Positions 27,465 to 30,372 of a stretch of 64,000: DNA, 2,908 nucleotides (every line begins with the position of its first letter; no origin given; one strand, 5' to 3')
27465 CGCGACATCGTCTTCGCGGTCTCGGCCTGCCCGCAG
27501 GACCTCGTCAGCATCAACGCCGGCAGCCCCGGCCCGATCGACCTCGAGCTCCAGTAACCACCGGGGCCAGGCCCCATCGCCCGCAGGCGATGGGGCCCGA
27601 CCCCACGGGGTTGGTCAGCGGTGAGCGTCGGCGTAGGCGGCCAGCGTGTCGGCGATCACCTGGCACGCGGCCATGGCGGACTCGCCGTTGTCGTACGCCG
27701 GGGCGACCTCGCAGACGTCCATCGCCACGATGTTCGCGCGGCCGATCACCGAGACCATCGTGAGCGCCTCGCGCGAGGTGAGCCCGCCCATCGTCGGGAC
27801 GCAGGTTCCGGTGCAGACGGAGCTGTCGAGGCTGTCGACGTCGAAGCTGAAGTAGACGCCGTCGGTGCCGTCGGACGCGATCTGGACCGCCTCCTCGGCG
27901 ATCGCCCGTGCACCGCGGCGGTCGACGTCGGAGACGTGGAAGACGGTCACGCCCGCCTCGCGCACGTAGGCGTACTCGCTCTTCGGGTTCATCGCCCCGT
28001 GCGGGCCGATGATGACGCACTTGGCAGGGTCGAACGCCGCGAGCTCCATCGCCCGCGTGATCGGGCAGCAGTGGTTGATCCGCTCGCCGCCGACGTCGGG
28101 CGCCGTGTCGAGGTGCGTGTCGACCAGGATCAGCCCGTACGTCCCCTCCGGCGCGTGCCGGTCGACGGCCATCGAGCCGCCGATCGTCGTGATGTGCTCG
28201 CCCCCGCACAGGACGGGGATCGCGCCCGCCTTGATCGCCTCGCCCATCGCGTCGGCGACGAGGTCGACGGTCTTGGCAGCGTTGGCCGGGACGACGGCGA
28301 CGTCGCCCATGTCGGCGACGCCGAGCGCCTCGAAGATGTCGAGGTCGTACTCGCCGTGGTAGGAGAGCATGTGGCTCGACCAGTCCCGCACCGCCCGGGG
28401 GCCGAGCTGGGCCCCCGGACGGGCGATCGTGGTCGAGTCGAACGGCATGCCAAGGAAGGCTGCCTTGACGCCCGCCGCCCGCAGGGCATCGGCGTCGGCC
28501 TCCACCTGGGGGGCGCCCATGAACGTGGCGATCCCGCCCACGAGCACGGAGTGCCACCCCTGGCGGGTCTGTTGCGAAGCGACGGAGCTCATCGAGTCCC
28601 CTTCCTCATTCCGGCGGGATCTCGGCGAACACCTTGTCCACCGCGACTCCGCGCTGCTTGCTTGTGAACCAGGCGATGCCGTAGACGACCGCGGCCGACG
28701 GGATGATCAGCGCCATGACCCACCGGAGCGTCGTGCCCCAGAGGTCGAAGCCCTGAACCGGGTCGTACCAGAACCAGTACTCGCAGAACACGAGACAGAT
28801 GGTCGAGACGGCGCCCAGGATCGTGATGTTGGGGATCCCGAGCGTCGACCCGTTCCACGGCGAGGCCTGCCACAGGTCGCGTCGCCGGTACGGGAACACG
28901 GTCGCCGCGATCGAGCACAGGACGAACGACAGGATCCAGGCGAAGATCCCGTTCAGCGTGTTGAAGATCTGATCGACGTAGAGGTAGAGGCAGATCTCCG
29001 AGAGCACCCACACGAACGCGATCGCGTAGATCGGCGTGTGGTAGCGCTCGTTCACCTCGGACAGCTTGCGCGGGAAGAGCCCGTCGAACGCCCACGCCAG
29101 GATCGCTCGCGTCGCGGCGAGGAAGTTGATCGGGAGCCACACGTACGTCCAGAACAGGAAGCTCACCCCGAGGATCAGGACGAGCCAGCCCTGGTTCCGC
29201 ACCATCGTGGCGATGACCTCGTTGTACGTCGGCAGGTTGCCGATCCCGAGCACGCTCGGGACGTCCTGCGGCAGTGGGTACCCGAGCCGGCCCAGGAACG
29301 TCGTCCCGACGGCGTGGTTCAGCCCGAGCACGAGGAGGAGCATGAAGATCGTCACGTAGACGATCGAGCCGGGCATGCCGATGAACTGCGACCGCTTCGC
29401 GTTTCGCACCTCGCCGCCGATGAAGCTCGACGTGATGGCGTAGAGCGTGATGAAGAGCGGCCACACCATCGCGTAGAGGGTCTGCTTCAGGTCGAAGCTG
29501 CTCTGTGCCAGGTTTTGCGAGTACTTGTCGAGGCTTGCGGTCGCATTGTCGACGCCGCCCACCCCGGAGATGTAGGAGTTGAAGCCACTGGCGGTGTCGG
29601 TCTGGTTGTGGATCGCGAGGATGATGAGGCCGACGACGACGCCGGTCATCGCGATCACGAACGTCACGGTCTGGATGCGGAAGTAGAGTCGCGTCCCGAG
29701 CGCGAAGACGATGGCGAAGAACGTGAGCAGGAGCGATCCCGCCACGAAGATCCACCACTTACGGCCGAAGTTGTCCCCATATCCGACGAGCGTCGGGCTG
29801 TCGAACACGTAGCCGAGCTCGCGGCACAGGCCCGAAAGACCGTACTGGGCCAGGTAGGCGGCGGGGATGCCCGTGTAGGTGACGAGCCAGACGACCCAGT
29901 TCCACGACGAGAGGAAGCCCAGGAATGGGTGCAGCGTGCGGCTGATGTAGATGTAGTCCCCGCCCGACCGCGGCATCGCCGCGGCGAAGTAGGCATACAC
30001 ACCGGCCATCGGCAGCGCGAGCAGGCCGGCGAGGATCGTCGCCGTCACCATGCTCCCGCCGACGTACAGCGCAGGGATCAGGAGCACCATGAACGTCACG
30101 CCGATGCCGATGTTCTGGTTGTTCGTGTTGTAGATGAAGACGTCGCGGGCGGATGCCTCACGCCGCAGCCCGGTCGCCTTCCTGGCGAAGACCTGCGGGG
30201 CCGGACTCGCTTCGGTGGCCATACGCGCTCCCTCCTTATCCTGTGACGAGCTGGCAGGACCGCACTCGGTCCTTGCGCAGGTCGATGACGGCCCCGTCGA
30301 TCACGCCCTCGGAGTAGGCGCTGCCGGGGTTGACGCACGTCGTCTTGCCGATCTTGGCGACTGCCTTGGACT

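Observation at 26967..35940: PucR-controlled seven-gene operon with two ureohydrolases, plus a convergent DUF1989 gene: candidate guanidino-compound catabolic island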

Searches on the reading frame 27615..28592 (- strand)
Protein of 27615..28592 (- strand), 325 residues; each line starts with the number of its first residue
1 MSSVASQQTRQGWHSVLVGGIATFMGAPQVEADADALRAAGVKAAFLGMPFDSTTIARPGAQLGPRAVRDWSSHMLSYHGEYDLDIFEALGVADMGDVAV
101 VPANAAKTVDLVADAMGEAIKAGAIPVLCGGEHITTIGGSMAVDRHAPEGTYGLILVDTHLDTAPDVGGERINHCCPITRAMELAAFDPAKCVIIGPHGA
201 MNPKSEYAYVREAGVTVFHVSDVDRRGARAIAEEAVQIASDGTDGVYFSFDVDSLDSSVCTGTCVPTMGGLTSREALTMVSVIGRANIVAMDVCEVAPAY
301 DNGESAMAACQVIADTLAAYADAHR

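Call 6: search_protein_families(library=pfam, proteins=[window:27615-28592:-], max_evalue=0.01)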
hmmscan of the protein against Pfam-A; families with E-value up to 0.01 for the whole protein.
window:27615-28592:- (325 aa): 1 family
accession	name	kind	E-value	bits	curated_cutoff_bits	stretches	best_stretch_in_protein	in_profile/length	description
PF00491.26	Arginase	-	1e-68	232.3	22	1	43-316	2-277/280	Arginase family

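Call 7: search_protein_families(library=ncbifam, proteins=[window:27615-28592:-], max_evalue=0.01)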
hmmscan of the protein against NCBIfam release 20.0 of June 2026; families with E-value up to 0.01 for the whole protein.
window:27615-28592:- (325 aa): 5 families
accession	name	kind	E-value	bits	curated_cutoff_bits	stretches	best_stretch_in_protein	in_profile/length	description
NF002564.0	PRK02190.1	subfamily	5.4e-48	163.7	302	1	16-322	13-303/307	agmatinase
TIGR01230.1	agmatinase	equivalog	1.5e-42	146.1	174.3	1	44-317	15-273/275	agmatinase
TIGR01229.1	rocF_arginase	equivalog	1.8e-28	99.8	227.6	1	48-316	4-294/300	arginase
TIGR01227.1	hutG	equivalog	1.3e-26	93.5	229.15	1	42-317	35-306/307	formimidoylglutamase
NF010347.0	PRK13775.1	equivalog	0.00011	21.6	381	1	58-310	68-318/331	formimidoylglutamase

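Call 10: find_encoding_contigs(protein=window:27615-28592:-, flank=10000, max_places=6)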
Protein window:27615-28592:- (325 aa): 9 contigs read that carry it; 6 places shown.
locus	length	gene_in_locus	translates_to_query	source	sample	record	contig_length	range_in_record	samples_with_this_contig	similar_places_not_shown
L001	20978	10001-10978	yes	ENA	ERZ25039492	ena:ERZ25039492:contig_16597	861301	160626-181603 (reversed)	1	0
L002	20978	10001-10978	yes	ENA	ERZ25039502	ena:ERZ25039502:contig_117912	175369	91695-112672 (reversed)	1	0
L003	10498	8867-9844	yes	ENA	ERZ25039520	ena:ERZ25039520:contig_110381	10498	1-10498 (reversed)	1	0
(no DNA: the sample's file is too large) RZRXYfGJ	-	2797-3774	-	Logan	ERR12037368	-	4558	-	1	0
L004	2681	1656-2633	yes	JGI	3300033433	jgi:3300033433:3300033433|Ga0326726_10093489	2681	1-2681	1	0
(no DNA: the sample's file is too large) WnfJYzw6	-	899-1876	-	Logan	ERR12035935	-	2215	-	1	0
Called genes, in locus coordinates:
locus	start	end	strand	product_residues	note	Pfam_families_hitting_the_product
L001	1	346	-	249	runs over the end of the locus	PF08240:ADH_N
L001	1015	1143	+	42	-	-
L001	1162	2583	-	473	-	-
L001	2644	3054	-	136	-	PF13556:HTH_30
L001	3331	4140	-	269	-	-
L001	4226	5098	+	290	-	PF01522:Polysacc_deac_1, PF10096:DUF2334 (faint)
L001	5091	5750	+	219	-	PF01370:Epimerase (weak), PF08659:KR, PF00106:adh_short, PF13561:adh_short_C2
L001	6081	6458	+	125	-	PF00106:adh_short, PF13561:adh_short_C2, PF23441:SDR (weak)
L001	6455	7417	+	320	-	PF00491:Arginase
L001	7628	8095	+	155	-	-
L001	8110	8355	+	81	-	PF14582:Metallophos_3 (weak)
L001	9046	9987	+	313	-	-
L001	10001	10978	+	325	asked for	PF00491:Arginase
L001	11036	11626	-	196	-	PF09347:DUF1989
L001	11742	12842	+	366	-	PF00150:Cellulase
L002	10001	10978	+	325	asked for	PF00491:Arginase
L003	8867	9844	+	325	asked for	PF00491:Arginase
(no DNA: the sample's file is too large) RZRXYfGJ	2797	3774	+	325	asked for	PF00491:Arginase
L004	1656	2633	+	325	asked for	PF00491:Arginase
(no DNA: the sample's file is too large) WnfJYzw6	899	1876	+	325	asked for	PF00491:Arginase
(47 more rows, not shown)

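Call 26: search_solved_structures(query=window:27615-28592:-, max_evalue=1e-15)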
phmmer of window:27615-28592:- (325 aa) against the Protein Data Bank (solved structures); distinct sequences matched with E-value up to 1e-15: 30.
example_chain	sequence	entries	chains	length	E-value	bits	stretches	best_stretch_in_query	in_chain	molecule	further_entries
8snf_D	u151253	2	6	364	2.9e-52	181.2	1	19-304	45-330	metformin hydrolase subunit A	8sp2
8snk_I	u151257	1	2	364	1.4e-51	178.9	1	19-304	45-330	metformin hydrolase subunit A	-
8ryi_B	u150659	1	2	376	4.7e-50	173.9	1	19-306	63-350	Agmatinase family protein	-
8x3g_A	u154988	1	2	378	4.7e-50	173.9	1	19-306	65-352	Agmatinase family protein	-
7esr_A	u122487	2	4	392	1.3e-48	169.2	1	19-319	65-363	Probable agmatinase 2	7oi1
9fek_A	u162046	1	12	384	3.4e-45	158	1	19-320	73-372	Putative agmatinase 2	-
8ryi_C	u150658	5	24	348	1.7e-42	149.1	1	19-319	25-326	Arginase family protein | metformin hydrolase subunit B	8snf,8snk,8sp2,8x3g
3nip_A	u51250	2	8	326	5.6e-39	137.5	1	19-320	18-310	3-guanidinopropionase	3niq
3nio_A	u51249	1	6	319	1.8e-36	129.3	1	17-315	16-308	Guanidinobutyrase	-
1gq6_A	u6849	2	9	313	5.3e-36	127.8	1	40-325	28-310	PROCLAVAMINATE AMIDINO HYDROLASE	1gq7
7lol_A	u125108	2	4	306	6.3e-29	104.5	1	46-314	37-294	Agmatinase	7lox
7lba_A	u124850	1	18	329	7.8e-29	104.2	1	46-314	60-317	Agmatinase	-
4dz4_A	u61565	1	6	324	1.4e-28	103.4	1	41-320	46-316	Agmatinase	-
3pzl_A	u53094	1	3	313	1.4e-26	96.8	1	41-317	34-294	Agmatine ureohydrolase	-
4myn_A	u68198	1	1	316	1.3e-23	87.1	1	37-310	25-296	Formiminoglutamase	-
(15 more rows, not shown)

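Call 28: search_solved_structures(query=window:27615-28592:-, max_evalue=1e-44, show_alignments=5)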
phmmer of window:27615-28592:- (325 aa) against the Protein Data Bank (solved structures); distinct sequences matched with E-value up to 1e-44: 6.
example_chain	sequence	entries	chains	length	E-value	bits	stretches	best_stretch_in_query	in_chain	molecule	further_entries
8snf_D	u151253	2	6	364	2.9e-52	181.2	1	19-304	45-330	metformin hydrolase subunit A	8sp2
8snk_I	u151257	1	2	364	1.4e-51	178.9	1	19-304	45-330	metformin hydrolase subunit A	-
8ryi_B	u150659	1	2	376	4.7e-50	173.9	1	19-306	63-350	Agmatinase family protein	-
8x3g_A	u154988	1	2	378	4.7e-50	173.9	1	19-306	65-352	Agmatinase family protein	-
7esr_A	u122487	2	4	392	1.3e-48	169.2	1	19-319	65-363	Probable agmatinase 2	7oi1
9fek_A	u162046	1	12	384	3.4e-45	158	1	19-320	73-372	Putative agmatinase 2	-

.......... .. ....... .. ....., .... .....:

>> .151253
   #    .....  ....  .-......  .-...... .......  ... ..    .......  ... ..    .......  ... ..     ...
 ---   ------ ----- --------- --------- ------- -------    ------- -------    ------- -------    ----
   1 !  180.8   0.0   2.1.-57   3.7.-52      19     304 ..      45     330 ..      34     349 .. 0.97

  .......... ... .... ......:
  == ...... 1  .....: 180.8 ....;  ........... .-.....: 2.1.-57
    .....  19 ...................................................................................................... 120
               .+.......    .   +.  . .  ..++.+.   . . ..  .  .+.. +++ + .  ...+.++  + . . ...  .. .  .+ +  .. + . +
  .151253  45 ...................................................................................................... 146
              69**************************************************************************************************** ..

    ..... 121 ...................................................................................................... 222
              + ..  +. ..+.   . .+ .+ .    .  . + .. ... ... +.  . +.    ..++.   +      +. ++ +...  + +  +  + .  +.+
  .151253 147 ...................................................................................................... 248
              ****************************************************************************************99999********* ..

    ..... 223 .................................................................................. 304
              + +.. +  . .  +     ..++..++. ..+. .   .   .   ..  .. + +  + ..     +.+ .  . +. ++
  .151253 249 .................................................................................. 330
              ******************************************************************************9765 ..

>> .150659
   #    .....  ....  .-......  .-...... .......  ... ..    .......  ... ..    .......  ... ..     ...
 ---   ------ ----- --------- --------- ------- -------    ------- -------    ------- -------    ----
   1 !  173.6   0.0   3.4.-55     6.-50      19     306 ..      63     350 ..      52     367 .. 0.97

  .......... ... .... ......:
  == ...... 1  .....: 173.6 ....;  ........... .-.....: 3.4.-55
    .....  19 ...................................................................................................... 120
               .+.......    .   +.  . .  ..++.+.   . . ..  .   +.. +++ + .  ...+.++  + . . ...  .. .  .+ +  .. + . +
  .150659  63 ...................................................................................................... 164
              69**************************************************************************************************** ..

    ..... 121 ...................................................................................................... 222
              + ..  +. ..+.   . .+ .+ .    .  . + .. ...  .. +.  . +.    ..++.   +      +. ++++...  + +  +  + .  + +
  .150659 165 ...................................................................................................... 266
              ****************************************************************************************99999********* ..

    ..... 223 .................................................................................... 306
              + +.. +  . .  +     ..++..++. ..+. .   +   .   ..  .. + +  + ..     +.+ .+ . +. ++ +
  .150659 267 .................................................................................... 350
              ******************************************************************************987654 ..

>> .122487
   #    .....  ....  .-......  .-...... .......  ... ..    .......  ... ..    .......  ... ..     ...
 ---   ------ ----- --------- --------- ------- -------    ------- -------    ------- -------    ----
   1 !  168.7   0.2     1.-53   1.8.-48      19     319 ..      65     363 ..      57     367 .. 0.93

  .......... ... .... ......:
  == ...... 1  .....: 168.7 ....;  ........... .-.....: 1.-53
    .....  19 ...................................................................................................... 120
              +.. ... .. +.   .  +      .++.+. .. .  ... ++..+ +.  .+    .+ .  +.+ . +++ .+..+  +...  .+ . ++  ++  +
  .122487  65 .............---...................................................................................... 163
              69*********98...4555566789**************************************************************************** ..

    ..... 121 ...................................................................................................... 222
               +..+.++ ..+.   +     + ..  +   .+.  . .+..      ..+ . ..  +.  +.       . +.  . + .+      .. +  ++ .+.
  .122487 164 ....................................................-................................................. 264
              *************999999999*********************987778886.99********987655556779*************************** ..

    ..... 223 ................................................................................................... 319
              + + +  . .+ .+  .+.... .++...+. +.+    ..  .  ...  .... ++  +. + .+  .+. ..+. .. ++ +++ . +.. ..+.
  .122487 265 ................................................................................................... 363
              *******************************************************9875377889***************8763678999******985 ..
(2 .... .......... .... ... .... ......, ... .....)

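Call 99: search_protein_representatives(protein=window:27615-28592:-)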
Query: 325 residues. Proteins with E-value up to 0.001 (for the whole library): 8760; up to 1e-10: 2723; up to 1e-30: 157. The best 150 are listed.
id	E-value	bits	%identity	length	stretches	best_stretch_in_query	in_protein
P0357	4.1e-182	620.9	99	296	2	1-224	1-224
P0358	6.8e-125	432.9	84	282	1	1-226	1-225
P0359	3.7e-86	305.7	93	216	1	116-263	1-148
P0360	7.0e-86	304.8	48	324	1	11-321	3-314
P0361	9.3e-83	294.5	47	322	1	14-319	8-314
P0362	2.0e-81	290.1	48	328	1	13-323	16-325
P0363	3.2e-80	286.2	44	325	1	13-321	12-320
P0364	2.9e-75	269.9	45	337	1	17-322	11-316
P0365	4.2e-67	243.1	93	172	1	30-151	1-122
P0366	5.4e-67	242.7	40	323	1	17-324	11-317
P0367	3.1e-60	220.6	36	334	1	12-314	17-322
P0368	4.1e-60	220.1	39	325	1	16-325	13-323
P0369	4.6e-60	220.0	40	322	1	16-321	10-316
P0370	1.8e-59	218.1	39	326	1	19-320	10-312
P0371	2.1e-58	214.6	39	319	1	16-323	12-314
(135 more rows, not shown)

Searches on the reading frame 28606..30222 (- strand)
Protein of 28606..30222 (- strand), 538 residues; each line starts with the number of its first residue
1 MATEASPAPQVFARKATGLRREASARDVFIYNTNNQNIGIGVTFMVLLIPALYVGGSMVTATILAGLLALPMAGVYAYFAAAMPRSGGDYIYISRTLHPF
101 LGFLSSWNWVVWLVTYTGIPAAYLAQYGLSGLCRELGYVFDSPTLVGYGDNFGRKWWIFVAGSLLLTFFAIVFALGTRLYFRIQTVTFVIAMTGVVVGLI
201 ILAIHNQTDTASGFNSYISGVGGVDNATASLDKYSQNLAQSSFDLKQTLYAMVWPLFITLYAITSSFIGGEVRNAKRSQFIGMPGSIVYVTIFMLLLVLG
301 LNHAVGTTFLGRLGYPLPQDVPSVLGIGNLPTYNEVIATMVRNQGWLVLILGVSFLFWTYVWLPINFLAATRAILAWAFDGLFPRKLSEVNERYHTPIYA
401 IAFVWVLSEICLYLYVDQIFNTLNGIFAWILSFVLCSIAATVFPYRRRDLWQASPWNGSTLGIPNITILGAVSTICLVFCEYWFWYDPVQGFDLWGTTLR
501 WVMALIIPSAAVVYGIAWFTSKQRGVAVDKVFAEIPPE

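Call 6: search_protein_families(library=pfam, proteins=[window:28606-30222:-], max_evalue=0.01)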
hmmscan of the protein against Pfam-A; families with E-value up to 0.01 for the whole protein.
window:28606-30222:- (538 aa): 2 families
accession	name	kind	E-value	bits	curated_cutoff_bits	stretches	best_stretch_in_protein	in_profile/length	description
PF13520.12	AA_permease_2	-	5.1e-24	85.4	27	1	39-502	16-421/427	Amino acid permease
PF00324.27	AA_permease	-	1.4e-16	60.7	24.6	1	40-523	11-463/470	Amino acid permease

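Call 7: search_protein_families(library=ncbifam, proteins=[window:28606-30222:-], max_evalue=0.01)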
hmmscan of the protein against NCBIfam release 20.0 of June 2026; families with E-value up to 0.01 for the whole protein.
window:28606-30222:- (538 aa): 6 families
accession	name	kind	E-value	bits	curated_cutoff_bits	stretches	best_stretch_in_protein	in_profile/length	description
TIGR00909.1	2A0306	subfamily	5.8e-20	71.6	556.8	1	36-478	17-402/429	amino acid transporter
NF053761.1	BrChAATpBcaP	equivalog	3.2e-12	46.3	690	2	340-477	293-425/460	branched-chain amino acid transporter BcaP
TIGR00906.1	2A0303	subfamily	2.3e-08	32.9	681.7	2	35-298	44-301/602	cationic amino acid transport permease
TIGR00911.1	2A0308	subfamily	0.00018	20.1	701.8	0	369-450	343-423/505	L-type amino acid transporter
TIGR00908.1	2A0305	equivalog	0.0002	20.4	381.75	0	57-114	41-98/442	ethanolamine permease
NF008466.1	PRK11357.1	equivalog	0.00024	20.2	800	1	58-491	45-417/446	fructoselysine/psicoselysine transporter FrlA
